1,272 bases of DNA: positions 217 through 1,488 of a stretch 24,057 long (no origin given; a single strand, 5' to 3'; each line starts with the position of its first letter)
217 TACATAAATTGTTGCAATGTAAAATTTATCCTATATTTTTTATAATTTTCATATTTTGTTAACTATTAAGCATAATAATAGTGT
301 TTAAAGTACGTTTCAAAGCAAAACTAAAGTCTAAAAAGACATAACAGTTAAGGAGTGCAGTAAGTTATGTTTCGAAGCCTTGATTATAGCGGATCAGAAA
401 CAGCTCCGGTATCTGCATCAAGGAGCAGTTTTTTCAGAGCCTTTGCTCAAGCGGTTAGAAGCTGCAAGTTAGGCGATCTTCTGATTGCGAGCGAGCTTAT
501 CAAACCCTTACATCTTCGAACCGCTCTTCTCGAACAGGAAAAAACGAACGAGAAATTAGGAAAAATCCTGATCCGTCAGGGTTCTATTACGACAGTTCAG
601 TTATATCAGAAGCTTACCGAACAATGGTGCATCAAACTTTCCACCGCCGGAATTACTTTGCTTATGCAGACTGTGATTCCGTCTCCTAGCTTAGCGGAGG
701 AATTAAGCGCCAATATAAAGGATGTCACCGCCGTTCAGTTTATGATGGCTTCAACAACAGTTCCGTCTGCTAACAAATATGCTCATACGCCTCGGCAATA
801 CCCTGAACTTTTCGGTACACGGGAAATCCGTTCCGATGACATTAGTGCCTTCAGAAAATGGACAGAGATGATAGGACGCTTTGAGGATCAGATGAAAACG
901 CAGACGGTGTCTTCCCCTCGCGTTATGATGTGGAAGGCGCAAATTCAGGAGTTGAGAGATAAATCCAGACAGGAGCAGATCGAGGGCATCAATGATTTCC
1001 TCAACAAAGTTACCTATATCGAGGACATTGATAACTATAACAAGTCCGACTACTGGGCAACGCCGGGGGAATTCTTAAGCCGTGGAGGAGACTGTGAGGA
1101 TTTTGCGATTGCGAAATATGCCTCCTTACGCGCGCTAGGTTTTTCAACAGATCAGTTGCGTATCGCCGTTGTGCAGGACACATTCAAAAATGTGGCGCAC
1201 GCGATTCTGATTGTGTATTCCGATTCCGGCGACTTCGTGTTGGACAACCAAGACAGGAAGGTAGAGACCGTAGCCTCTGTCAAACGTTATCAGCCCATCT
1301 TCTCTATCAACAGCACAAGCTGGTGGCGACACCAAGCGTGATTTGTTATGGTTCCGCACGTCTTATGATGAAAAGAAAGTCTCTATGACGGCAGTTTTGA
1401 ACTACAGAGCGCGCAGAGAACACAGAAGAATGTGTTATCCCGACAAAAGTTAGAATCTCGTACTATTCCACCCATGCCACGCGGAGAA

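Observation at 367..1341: MshEN c-di-GMP-sensor motif fused to a LapG-like cysteine protease: possible one-component c-di-GMP-gated protease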

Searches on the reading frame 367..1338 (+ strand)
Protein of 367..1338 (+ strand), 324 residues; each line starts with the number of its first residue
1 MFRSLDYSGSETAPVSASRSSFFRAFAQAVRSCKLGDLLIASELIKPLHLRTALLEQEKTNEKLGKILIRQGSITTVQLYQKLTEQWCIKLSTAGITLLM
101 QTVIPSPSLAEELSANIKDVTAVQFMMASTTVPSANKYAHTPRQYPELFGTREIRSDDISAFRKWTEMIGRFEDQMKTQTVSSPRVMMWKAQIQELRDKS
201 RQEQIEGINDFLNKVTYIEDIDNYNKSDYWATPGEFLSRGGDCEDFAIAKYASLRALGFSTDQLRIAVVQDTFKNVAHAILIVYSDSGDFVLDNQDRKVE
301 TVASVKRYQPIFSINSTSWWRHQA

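Call 3: search_protein_families(library=pfam, proteins=[window:367-1338:+], max_evalue=10)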
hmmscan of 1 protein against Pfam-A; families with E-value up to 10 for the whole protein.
window:367-1338:+ (324 aa): 3 families
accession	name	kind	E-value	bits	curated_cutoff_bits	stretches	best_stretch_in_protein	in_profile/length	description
PF06035.17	Peptidase_C93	-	3.6e-23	82.6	27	1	198-305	35-138/162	Bacterial transglutaminase-like cysteine proteinase BTLCP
PF04473.18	DUF553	-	0.00028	20.8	20.5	1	195-297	9-116/140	Transglutaminase-like domain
PF01841.26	Transglut_core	-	0.0044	17.7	23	1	198-287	11-100/108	Transglutaminase-like superfamily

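Call 4: search_protein_families(library=ncbifam, proteins=[window:367-1338:+], max_evalue=10)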
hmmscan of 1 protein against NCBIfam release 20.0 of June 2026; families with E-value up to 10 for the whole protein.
window:367-1338:+ (324 aa): 4 families
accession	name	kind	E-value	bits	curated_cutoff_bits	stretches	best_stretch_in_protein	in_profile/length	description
NF045674.1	CystProtLapG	equivalog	6.2e-32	110.6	320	1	168-322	30-188/221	cysteine protease LapG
NF053729.1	c-di-GMP_motif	domain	5.8e-13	48.4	38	1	34-86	1-53/53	cyclic di-GMP-binding domain-containing protein, MshE-related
NF012033.0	PRK15489.1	equivalog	3e-07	29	537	1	29-87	487-545/703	glycosyl transferase family protein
NF008411.1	PRK11234.1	equivalog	1.7e-05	23.4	1170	1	23-104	472-552/723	cyclic di-3',5'-guanylate-activated glycosyltransferase NfrB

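Call 6: find_homologous_proteins(query=window:367-1338:+)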
Query window:367-1338:+ (324 aa): 1989 proteins with E <= 0.001 among 3143 candidates; the best 120 are listed.
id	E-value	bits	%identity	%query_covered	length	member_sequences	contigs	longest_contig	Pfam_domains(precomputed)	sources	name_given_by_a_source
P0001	1.6e-208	709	98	100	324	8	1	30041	PF06035.18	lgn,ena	-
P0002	5.1e-190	648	90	100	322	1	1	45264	PF06035.18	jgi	-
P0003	6.5e-173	592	79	100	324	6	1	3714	PF06035.18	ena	-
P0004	1.2e-172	591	81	100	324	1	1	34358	PF06035.18,PF04473.19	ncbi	ncbi:MAG: transglutaminase-like cysteine peptidase [Pseudomonadota bacterium]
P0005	5.4e-169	579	82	100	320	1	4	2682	PF06035.18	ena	-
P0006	3.9e-132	458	67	94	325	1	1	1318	PF06035.18,PF04473.19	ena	-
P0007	1.0e-131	457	66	96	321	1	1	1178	PF06035.18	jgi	-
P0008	1.1e-130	453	64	100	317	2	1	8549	PF06035.18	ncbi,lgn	-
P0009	1.1e-130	453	64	97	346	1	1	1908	PF06035.18,PF04473.19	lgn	-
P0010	1.8e-129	449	64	97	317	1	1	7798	PF06035.18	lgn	-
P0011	1.1e-127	443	61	97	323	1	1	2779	PF06035.18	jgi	jgi:predicted transglutaminase-like cysteine proteinase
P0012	7.3e-127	441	62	99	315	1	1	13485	PF06035.18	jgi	jgi:predicted transglutaminase-like cysteine proteinase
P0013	5.6e-125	434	64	95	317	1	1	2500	PF06035.18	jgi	-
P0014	1.2e-123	430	62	96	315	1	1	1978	PF06035.18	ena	-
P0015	5.5e-123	428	61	96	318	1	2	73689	PF06035.18,PF04473.19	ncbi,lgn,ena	-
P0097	3.7e-99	350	53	96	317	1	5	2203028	PF06035.18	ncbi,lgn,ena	-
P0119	6.2e-97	342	50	97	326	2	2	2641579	PF06035.18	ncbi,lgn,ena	-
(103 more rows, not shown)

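Call 24: find_encoding_contigs(protein=P0097, flank=10000, max_places=2)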
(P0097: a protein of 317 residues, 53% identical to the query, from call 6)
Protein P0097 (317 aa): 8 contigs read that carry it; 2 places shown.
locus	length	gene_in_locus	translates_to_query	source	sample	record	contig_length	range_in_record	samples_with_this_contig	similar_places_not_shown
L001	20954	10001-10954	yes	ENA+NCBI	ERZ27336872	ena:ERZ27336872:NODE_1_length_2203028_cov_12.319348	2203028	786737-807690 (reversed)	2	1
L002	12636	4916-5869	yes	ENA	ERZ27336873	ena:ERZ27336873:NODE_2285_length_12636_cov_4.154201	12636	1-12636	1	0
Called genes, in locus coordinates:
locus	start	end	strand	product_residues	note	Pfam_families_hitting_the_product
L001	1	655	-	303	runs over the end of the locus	PF00072:Response_reg, PF00383:dCMP_cyt_deam_1, PF14437:MafB19-deam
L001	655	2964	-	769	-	PF02861:Clp_N, PF13191:AAA_16 (faint), PF00004:AAA, PF17871:AAA_lid_9, PF00004:AAA, PF07724:AAA_2, PF07728:AAA_5, PF10431:ClpB_D2-small, +6 more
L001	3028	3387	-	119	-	PF02617:ClpS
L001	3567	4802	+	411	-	PF00768:Peptidase_S11, PF02113:Peptidase_S13 (weak), PF13354:Beta-lactamase2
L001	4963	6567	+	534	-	PF00768:Peptidase_S11, PF13354:Beta-lactamase2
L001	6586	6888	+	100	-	PF00708:Acylphosphatase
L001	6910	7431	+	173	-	PF25063:ARM_TT21_C (weak), PF12895:ANAPC3 (weak), PF13432:TPR_16, PF23914:TPR_CcmH_CycH (weak), PF13414:TPR_11 (weak), PF14559:TPR_19 (weak), PF12895:ANAPC3 (weak), PF00515:TPR_1, +9 more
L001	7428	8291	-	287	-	PF05013:FGase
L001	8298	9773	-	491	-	PF00294:PfkB, PF08543:Phos_pyr_kin (weak), PF01467:CTP_transf_like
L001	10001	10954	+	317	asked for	PF06035:Peptidase_C93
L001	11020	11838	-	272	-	-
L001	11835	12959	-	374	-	-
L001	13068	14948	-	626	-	PF13687:DUF4153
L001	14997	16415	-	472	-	PF00224:PK, PF02887:PK_C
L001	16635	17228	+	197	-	-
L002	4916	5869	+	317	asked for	PF06035:Peptidase_C93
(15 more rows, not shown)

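Call 25: find_encoding_contigs(protein=P0119, flank=10000, max_places=2)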
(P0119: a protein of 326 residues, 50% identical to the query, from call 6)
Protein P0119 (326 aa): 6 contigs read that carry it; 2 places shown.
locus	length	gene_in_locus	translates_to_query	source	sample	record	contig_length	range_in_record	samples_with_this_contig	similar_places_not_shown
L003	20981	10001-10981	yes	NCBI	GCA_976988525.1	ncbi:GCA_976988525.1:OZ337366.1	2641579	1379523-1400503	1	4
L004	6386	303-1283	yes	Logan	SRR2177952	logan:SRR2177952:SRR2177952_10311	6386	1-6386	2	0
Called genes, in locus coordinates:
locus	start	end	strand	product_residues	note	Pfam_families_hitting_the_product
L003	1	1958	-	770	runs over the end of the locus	PF02861:Clp_N, PF13191:AAA_16 (faint), PF00004:AAA, PF17871:AAA_lid_9, PF00004:AAA, PF07724:AAA_2, PF07728:AAA_5, PF10431:ClpB_D2-small, +5 more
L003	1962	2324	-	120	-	PF02617:ClpS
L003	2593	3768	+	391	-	PF13354:Beta-lactamase2, PF00768:Peptidase_S11, PF02113:Peptidase_S13 (weak)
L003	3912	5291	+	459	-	PF13354:Beta-lactamase2, PF00768:Peptidase_S11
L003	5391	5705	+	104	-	PF00708:Acylphosphatase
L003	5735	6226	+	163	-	PF13424:TPR_12 (weak), PF13432:TPR_16, PF13414:TPR_11 (weak), PF14559:TPR_19 (weak), PF13431:TPR_17 (weak), PF00515:TPR_1, PF07719:TPR_2, PF13181:TPR_8 (weak), +5 more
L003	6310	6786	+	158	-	PF12796:Ank_2 (weak)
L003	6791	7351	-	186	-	-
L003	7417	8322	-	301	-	PF05013:FGase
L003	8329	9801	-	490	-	PF00294:PfkB, PF08543:Phos_pyr_kin (weak), PF01467:CTP_transf_like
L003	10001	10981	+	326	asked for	PF06035:Peptidase_C93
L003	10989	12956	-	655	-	PF13687:DUF4153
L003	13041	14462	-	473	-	PF00224:PK, PF02887:PK_C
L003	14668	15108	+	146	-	PF20791:Acyl-ACP_TE_C (faint), PF13279:4HBT_2, PF03061:4HBT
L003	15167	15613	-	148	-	-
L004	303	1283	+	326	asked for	PF06035:Peptidase_C93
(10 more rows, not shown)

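Call 28: find_related_loci(query=A1, collection=genome_contigs, flank=8000)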
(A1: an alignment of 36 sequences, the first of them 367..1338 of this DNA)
Query A1 (324 aa) in genome_contigs; peptide patterns used: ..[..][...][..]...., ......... (x = any residue, [..] = any of these).
195 stretches matched a pattern; 174 encode a relative of the query (tblastn E <= 1e-3); the best 80 are kept; 80 distinct loci.
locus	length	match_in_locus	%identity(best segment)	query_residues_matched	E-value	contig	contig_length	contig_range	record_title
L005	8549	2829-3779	64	1-324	4e-142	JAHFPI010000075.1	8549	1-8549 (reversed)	MAG: Rhodospirillales bacterium isolate nzgw523 NODE_22825_length_8550_cov_3.516075, whole genome shotgun sequence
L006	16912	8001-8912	61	14-324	8e-133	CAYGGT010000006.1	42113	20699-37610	MAG TPA_asm: uncultured Rhodospirillaceae bacterium isolate ERP113451_co1_165 genome assembly, contig: NODE_901_length_4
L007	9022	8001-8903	61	19-324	6e-127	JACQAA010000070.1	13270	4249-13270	MAG: Proteobacteria bacterium isolate NC_groundwater_904_Pr1_S-0.2um_52_13 Montesol18-Sp2_coassembly_scaffold_321192, wh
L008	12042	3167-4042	58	21-324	3e-119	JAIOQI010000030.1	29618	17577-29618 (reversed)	MAG: Alphaproteobacteria bacterium isolate LakeFargette_0920_ALND_MAG_58_11 LacPavin_0920_ALND_scaffold_380867, whole ge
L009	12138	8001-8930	57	7-324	7e-116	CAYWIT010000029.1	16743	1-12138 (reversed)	MAG TPA_asm: uncultured Rhodospirillaceae bacterium isolate SRP263991_co5_116 genome assembly, contig: NODE_6668_length_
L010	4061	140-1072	56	8-324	2e-116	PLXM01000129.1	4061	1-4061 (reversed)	MAG: Rhodospirillales bacterium isolate palsa_926 73.20120700_P3D.447_contig_378746, whole genome shotgun sequence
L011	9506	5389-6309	54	13-324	5e-112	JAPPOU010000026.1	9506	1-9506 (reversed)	MAG: Alphaproteobacteria bacterium isolate SB9155_S4_bin_4 NODE_1607_length_9506_cov_11.3535, whole genome shotgun seque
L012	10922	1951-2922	81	1-324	0e+0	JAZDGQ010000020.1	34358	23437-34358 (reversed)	MAG: Pseudomonadota bacterium isolate MEGAHIT-group-0.273 k141_11836884, whole genome shotgun sequence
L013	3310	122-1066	52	2-323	1e-112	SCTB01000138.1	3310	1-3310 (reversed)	MAG: Alphaproteobacteria bacterium isolate FW300_bin.31 FW300_bin.31-124832, whole genome shotgun sequence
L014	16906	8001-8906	53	13-323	6e-109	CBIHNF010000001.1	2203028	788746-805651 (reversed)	MAG TPA_asm: uncultured Alphaproteobacteria bacterium isolate SRR18156212_concoct_42 genome assembly, contig: ERZ2733687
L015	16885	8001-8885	54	21-324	3e-108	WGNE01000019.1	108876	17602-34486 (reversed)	MAG: Alphaproteobacteria bacterium isolate RI_263 c_000000007349, whole genome shotgun sequence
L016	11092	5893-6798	51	14-323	5e-108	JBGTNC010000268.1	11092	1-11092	MAG: Alphaproteobacteria bacterium isolate JTS-RE379 k141_8806017, whole genome shotgun sequence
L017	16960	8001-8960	52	21-323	4e-108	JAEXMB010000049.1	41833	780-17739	MAG: Proteobacteria bacterium isolate OH_HBlB_32 k127_1518541, whole genome shotgun sequence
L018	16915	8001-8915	52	10-323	9e-108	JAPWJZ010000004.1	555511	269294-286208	MAG: Micavibrio sp. isolate Chal_Metagen_Bin5 10126, whole genome shotgun sequence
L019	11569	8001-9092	48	14-323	1e-107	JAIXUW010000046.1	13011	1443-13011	MAG: Alphaproteobacteria bacterium isolate D1_MAG_00043 pond_D1_MAG_00043_000000000145, whole genome shotgun sequence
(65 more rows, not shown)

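Call 31: predict_structure(alignment_id=A1)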
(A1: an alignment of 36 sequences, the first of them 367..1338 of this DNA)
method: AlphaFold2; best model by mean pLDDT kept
length: 324 residues; sequences in the alignment: 36
mean_pLDDT: 77.9   pTM: 0.57
mean pLDDT of the five models: 77.9, 77.0, 75.4, 75.2, 74.4
residues with pLDDT >= 90: 172; 70-90: 62; 50-70: 21; < 50: 69
segments of 3 or more residues with pLDDT < 50: 1-24, 97-100, 104-141
pLDDT, mean of each block of 10 residues (from residue 1): 32 36 49 74 91 94 92 90 78 55 43 37 34 38 76 94 92 88 87 97 98 91 71 89 95 97 96 93 96 94 95 96 90
secondary structure, 60 per line:
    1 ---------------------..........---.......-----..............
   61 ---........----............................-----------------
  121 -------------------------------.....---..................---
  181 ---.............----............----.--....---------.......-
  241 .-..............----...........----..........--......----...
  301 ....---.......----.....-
elements in order: H22-31 H35-41 H47-60 H64-71 H76-103 E152-156 H160-177 H184-196 H201-212 H220-223 H233-239 H243-256 E264-271 E276-285 E288-293 E298-301 E308-314 E319-323

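Call 54: fold_search(model_id=the predicted structure, library=pdb)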
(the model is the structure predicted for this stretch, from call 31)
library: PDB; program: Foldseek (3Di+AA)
matches with E <= 10: 432; with E <= 0.001: 9
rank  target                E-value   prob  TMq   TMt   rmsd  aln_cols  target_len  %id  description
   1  4fgo                  7.2e-11  1.00  0.39  0.68   5.7       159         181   33  Legionella pneumophila LapG (calcium-bound) (released 2012-06-20)
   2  4fgp_B                8.9e-11  1.00  0.40  0.67   5.1       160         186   32  Legionella pneumophila LapG (EGTA-treated) (released 2012-06-20)
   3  4fgq_A                1.0e-10  1.00  0.39  0.68   5.1       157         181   32  Legionella pneumophila LapG (released 2012-06-20)
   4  4fgq_B                1.1e-10  1.00  0.39  0.66   5.1       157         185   32  Legionella pneumophila LapG (released 2012-06-20)
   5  4u65_E                1.4e-10  1.00  0.38  0.66   8.0       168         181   37  Structure of the periplasmic output domain of the Legionella pneumophila LapD ortholog CdgS9 in complex with Pseudomon (released 2014-08-13)
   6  4fgp_A                1.9e-10  1.00  0.39  0.66   5.1       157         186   32  Legionella pneumophila LapG (EGTA-treated) (released 2012-06-20)
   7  3isr_C                1.2e-04  1.00  0.28  0.32  13.1       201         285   14  The Crystal Structure of a Putative Cysteine Protease from Cytophaga hutchinsonii to 1.9A (released 2009-09-08)
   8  3isr_A                2.8e-04  1.00  0.28  0.31  13.0       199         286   12  The Crystal Structure of a Putative Cysteine Protease from Cytophaga hutchinsonii to 1.9A (released 2009-09-08)
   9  3isr_B                3.3e-04  1.00  0.28  0.31  10.7       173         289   14  The Crystal Structure of a Putative Cysteine Protease from Cytophaga hutchinsonii to 1.9A (released 2009-09-08)
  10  9y6s_8G               9.7e-03  1.00  0.27  0.15   6.1       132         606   15  96-nm repeat of the Leishmania tarentolae doublet microtubule (released 2025-12-17)
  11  7ob6_B                1.1e-02  1.00  0.26  0.37   4.7       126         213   13  CPR-C4 - a conserved novel protease from the Candidate Phyla Radiation (released 2022-04-27)
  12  9crn                  1.3e-02  1.00  0.27  0.25   9.3       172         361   12  Crystal structure of Streptococcus pyogenes TglA (released 2024-08-14)
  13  4xz7_B                1.3e-02  0.99  0.24  0.21   9.2       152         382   18  Crystal structure of a TGase (released 2015-06-24)
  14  4xz7_A                1.6e-02  0.99  0.25  0.22  11.1       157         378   18  Crystal structure of a TGase (released 2015-06-24)
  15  7ob6_A                2.1e-02  1.00  0.26  0.37   4.1       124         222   14  CPR-C4 - a conserved novel protease from the Candidate Phyla Radiation (released 2022-04-27)
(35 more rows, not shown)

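Call 83: search_protein_families(library=ncbifam, alignment_id=A1, max_evalue=0.001)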
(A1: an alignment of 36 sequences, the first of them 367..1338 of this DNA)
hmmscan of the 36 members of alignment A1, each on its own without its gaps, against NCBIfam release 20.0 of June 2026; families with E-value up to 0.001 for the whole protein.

A. member 1, window:367-1338:+ (324 aa): 4 families
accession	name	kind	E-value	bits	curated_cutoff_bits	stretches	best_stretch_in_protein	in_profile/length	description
NF045674.1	CystProtLapG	equivalog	6.2e-32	110.6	320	1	168-322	30-188/221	cysteine protease LapG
NF053729.1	c-di-GMP_motif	domain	5.8e-13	48.4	38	1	34-86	1-53/53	cyclic di-GMP-binding domain-containing protein, MshE-related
NF012033.0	PRK15489.1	equivalog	3e-07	29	537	1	29-87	487-545/703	glycosyl transferase family protein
NF008411.1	PRK11234.1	equivalog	1.7e-05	23.4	1170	1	23-104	472-552/723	cyclic di-3',5'-guanylate-activated glycosyltransferase NfrB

B. families by the number of members that match (of 36 scanned): 4 families
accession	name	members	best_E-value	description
NF045674.1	CystProtLapG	36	3.2e-34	cysteine protease LapG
NF053729.1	c-di-GMP_motif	36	8.7e-20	cyclic di-GMP-binding domain-containing protein, MshE-related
NF012033.0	PRK15489.1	36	2e-09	glycosyl transferase family protein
NF008411.1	PRK11234.1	36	5e-09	cyclic di-3',5'-guanylate-activated glycosyltransferase NfrB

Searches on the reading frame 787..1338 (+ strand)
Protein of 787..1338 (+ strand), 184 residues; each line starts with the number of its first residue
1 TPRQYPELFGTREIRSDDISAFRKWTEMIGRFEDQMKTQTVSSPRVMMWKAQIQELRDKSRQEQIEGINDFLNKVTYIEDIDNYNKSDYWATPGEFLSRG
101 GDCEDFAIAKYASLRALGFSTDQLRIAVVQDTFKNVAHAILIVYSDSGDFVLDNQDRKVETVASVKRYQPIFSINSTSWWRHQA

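Call 65: search_solved_structures(query=window:787-1338:+, max_evalue=0.001, show_alignments=2)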
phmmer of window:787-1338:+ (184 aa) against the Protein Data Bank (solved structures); distinct sequences matched with E-value up to 0.001: 2.
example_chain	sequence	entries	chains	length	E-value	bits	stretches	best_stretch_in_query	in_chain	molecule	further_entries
4u65_E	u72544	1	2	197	7.1e-24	87.6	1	44-177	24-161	Putative cystine protease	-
4fgo_A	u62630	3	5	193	5.3e-22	81.5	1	43-181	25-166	Periplasmic protein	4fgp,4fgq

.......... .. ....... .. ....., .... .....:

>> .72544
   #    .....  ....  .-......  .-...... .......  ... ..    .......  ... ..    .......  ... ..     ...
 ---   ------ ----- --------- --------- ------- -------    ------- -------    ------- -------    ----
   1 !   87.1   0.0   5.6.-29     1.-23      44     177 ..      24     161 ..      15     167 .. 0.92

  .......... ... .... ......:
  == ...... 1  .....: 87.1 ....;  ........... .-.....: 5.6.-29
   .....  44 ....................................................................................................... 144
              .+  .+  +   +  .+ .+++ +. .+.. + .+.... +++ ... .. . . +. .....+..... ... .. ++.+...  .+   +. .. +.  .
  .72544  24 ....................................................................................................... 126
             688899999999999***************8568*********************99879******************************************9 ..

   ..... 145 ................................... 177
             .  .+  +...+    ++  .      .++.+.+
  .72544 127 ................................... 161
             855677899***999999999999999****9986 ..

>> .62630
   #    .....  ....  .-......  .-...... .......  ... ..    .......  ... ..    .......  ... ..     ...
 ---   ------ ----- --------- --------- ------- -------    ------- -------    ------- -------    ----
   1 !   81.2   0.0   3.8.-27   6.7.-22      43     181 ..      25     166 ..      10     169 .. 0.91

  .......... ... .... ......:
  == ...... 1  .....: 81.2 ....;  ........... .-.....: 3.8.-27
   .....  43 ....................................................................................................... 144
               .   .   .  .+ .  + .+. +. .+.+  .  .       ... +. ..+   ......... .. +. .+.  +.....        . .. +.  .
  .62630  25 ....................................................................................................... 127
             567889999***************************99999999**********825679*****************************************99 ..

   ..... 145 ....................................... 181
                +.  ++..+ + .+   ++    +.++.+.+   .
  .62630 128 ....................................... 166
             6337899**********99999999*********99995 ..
